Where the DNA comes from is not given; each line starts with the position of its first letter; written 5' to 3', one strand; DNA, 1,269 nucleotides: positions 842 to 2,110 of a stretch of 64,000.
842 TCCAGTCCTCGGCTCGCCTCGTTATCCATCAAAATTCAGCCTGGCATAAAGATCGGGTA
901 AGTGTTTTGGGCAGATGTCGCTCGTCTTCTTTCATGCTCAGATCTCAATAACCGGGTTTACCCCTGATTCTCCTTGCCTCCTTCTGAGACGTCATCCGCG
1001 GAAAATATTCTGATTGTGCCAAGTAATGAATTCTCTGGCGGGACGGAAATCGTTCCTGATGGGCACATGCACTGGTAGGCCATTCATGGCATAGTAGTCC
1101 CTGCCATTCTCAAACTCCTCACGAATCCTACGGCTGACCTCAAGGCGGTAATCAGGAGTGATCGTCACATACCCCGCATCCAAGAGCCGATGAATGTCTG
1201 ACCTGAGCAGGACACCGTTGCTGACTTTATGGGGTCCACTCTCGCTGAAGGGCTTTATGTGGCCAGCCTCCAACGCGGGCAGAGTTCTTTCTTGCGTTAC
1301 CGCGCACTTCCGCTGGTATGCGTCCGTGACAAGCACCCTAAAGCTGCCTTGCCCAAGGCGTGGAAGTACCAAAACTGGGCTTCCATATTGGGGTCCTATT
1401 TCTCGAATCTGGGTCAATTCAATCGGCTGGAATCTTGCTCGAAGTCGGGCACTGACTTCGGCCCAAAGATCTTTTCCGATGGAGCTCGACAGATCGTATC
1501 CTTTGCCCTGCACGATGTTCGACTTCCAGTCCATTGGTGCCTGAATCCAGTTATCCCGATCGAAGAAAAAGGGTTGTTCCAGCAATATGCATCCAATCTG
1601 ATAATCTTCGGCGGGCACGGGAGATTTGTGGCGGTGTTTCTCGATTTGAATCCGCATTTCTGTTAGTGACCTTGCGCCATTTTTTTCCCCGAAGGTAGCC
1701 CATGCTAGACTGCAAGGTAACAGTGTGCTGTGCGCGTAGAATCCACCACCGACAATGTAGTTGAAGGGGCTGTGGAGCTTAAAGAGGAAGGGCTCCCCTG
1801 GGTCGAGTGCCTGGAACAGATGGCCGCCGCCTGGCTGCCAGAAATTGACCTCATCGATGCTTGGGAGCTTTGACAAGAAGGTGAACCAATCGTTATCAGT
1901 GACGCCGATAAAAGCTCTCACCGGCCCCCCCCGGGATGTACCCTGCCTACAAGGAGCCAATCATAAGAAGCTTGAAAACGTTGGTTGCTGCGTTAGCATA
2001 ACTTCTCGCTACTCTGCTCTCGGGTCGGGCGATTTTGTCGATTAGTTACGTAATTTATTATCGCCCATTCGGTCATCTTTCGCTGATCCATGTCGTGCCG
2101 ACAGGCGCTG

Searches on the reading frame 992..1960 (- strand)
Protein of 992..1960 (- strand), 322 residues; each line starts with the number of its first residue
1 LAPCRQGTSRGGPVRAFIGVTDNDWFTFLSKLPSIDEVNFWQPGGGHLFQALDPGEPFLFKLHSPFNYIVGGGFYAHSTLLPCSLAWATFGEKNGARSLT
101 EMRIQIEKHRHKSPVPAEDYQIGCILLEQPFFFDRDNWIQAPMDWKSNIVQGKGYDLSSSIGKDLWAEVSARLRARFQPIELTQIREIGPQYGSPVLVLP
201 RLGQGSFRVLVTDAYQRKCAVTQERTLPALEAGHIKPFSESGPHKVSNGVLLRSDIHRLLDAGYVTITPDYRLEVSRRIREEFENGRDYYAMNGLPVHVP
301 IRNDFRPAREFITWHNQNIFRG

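Call 10: search_protein_families(library=pfam, proteins=[window:992-1960:-], max_evalue=0.0001)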
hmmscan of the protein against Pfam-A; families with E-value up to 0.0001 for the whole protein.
window:992-1960:- (322 aa): 1 family
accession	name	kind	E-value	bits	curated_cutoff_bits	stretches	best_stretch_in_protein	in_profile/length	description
PF13391.12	HNH_2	-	7e-10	39.1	21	1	219-267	1-65/66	HNH endonuclease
